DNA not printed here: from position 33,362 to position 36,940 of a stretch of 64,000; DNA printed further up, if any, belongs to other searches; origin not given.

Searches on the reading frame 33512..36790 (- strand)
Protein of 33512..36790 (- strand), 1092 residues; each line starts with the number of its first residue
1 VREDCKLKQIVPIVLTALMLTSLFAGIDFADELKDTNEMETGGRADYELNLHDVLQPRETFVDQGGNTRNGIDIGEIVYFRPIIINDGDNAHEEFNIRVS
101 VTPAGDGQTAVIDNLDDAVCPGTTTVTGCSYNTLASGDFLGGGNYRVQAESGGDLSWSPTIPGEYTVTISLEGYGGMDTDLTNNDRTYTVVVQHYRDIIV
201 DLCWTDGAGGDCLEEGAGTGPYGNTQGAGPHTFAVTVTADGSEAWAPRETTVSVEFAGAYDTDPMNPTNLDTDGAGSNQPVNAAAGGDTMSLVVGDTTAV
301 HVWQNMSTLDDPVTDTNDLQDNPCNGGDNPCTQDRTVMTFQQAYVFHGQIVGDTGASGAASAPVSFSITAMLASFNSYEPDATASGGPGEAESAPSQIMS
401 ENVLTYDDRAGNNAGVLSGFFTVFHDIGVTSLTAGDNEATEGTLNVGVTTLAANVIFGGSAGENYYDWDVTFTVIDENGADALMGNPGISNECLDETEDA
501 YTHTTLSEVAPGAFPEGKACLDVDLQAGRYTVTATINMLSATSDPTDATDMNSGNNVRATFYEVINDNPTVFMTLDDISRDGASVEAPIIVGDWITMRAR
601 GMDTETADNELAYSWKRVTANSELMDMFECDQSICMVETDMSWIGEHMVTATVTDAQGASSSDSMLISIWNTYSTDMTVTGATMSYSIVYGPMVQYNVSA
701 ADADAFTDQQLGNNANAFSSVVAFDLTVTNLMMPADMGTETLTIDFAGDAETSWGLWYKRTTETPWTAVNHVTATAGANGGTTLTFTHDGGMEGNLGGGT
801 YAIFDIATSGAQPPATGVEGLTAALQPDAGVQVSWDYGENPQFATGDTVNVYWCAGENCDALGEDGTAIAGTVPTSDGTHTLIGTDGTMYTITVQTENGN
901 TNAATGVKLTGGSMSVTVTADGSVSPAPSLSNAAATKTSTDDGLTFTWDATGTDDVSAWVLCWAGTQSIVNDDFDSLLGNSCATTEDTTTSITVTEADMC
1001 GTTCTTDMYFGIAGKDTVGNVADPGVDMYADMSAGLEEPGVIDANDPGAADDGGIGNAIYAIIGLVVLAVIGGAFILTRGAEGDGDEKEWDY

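Call 10: search_protein_families(library=pfam, proteins=[window:33512-36790:-], max_evalue=0.01)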
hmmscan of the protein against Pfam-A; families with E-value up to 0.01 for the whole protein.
window:33512-36790:- (1092 aa): 0 families

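Call 98: search_protein_families(library=ncbifam, proteins=[window:33512-36790:-], max_evalue=0.001)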
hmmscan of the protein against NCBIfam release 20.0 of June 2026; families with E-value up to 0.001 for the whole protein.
window:33512-36790:- (1092 aa): 0 families
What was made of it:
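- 33512..36790 (-): Conserved upstream neighbour: 1,092-aa secreted protein with a C-terminal TM anchor (p1092). It shows weak cadherin-like similarity to the giant protein. No Pfam or NCBIfam hit (calls 10, 98).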
